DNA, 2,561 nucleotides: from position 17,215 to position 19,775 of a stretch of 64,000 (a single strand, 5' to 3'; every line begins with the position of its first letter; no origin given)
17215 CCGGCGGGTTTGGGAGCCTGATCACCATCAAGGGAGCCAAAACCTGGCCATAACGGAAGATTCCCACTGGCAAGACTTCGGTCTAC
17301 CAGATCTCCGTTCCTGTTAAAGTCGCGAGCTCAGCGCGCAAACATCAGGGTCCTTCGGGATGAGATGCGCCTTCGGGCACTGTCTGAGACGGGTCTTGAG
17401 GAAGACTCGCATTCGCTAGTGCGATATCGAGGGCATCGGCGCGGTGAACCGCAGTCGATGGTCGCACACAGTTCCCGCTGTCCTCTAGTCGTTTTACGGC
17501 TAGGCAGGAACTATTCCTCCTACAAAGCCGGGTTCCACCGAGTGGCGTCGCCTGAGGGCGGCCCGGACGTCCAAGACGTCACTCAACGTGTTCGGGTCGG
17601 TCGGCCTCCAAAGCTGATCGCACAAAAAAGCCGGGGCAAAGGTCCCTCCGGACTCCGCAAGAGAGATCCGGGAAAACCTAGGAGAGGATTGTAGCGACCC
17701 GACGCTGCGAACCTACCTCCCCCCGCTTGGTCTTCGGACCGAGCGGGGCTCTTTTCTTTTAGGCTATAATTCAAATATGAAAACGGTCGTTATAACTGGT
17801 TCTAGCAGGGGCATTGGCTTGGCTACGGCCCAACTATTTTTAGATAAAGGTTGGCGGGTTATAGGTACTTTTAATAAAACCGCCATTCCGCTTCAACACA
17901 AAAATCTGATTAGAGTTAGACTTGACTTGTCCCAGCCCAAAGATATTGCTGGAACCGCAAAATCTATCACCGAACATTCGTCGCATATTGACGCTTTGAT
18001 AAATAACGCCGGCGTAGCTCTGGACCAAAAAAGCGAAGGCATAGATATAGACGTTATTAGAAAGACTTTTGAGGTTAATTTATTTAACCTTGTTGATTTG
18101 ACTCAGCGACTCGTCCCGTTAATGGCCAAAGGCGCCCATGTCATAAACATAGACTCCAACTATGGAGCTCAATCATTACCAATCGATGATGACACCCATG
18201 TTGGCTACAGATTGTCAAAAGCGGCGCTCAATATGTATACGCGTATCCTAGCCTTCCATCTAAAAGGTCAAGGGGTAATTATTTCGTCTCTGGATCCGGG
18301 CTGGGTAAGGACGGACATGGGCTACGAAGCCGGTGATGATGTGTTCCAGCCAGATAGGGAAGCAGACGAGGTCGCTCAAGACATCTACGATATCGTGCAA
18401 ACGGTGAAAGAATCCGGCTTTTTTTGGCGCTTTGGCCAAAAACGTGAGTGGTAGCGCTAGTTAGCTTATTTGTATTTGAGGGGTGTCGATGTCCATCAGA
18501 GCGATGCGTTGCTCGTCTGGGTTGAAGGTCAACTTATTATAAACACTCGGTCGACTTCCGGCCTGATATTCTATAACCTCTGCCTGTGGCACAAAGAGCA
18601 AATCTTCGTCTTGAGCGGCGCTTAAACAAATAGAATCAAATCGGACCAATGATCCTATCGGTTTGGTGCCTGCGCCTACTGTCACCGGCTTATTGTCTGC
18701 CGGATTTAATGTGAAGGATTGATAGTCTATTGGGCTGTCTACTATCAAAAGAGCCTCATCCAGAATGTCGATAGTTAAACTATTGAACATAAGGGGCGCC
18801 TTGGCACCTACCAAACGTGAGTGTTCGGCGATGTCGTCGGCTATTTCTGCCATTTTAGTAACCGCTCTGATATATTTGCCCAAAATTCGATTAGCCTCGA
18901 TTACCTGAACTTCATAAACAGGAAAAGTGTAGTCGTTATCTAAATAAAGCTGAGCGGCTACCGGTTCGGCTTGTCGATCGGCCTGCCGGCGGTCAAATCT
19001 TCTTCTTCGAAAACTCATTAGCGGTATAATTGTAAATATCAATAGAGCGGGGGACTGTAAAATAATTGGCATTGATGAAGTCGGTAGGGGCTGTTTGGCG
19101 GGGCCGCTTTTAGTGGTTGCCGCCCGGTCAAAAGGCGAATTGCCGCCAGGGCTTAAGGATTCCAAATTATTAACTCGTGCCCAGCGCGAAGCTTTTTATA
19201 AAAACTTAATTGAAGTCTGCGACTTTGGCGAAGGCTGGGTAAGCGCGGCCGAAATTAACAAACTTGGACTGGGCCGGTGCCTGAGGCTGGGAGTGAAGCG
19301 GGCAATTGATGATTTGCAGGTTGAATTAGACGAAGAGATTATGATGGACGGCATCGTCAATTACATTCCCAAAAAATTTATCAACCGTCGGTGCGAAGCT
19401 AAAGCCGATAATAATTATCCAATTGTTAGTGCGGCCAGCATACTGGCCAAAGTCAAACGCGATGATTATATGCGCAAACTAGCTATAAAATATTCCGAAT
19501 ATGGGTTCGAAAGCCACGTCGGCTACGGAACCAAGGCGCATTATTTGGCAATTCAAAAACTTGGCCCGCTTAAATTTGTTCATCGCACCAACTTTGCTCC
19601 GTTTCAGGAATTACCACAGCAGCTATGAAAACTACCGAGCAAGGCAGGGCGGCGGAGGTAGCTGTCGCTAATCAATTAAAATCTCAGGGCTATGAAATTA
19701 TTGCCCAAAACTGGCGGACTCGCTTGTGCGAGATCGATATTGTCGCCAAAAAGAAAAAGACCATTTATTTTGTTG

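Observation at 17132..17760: Unassigned structured RNA of about 590 nt with its own strong promoter and terminator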

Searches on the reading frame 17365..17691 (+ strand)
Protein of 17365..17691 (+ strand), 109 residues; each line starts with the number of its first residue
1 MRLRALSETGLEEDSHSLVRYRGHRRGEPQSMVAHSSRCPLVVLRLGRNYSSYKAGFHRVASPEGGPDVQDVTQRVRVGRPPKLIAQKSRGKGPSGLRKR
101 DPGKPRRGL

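Call 16: find_homologous_proteins(query=window:17365-17691:+, max_evalue=0.01)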
Query window:17365-17691:+: 1 candidates shared short words with the query, none scored E <= 0.01.

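Call 18: search_protein_families(library=pfam, proteins=[window:17365-17691:+], max_evalue=0.01)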
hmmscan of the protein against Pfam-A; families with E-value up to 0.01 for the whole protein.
window:17365-17691:+ (109 aa): 0 families

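Call 21: find_related_loci(query=window:17365-17691:+, collection=viral_contigs, flank=3000)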
Query window:17365-17691:+ (109 aa) in viral_contigs; peptide patterns used: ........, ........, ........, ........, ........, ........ (x = any residue, [..] = any of these).
9 stretches matched a pattern, but none encodes a relative of the query by tblastn (E <= 1e-3).

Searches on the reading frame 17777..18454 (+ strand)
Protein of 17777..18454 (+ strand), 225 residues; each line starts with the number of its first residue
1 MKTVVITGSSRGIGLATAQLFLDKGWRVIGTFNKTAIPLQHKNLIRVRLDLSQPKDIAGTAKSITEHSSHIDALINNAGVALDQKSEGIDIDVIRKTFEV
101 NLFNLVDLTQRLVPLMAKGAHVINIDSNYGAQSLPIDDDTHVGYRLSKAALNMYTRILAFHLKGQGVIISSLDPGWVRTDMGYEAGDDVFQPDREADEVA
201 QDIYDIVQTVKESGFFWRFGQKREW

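Call 17: find_encoding_contigs(protein=window:17777-18454:+, flank=4000, max_places=10)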
Protein window:17777-18454:+ (225 aa): 1 contig read that carries it; 1 place shown.
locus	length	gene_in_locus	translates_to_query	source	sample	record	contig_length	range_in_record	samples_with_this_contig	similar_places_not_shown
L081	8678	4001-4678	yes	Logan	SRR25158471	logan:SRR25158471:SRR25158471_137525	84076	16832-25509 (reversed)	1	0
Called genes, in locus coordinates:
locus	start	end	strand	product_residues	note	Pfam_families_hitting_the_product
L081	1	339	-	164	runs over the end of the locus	PF00588:SpoU_methylase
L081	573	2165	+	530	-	PF00437:T2SSE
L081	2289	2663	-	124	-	-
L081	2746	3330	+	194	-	PF01245:Ribosomal_L19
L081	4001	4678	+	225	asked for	PF00106:adh_short, PF01370:Epimerase (weak), PF13561:adh_short_C2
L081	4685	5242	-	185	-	-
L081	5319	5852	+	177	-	PF01351:RNase_HII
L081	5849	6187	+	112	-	PF13635:DUF4143 (faint), PF08378:NERD, PF02021:UPF0102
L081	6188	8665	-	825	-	PF17900:Peptidase_M1_N, PF01433:Peptidase_M1, PF11838:ERAP1_C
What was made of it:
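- ORF109 has no relatives among 5.8 billion proteins, no Pfam match, and was not called as a gene (calls 16, 17, 18). The ORF has no homologue in 5.8 billion proteins, no Pfam domain, and was not called as a gene in the source contig (calls 16, 17, 18).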

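Call 18: search_protein_families(library=pfam, proteins=[window:17777-18451:+], max_evalue=0.01)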
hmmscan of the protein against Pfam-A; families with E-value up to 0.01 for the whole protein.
window:17777-18451:+ (225 aa): 4 families
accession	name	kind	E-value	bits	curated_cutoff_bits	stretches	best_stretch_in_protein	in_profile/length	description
PF00106.31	adh_short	-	4.4e-33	114.9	26.6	1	2-185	1-190/195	short chain dehydrogenase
PF13561.12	adh_short_C2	-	1.4e-27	97.2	27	1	10-187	5-186/236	Enoyl-(Acyl carrier protein) reductase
PF01370.27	Epimerase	-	2e-05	24.6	20.9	1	4-156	1-154/240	NAD dependent epimerase/dehydratase family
PF08659.16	KR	-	0.0037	17.6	22.6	0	3-99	2-110/180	KR domain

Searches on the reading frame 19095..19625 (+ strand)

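Call 18: search_protein_families(library=pfam, proteins=[window:19095-19625:+], max_evalue=0.01)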
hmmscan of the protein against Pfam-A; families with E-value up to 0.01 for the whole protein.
window:19095-19625:+ (177 aa): 2 families
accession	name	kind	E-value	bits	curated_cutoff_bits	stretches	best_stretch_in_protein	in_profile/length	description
PF01351.25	RNase_HII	-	1.2e-23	84.5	25.8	1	2-168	12-197/199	Ribonuclease HII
PF21840.1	DUF6899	-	0.0053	17.8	27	1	69-133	10-74/85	Domain of unknown function (DUF6899)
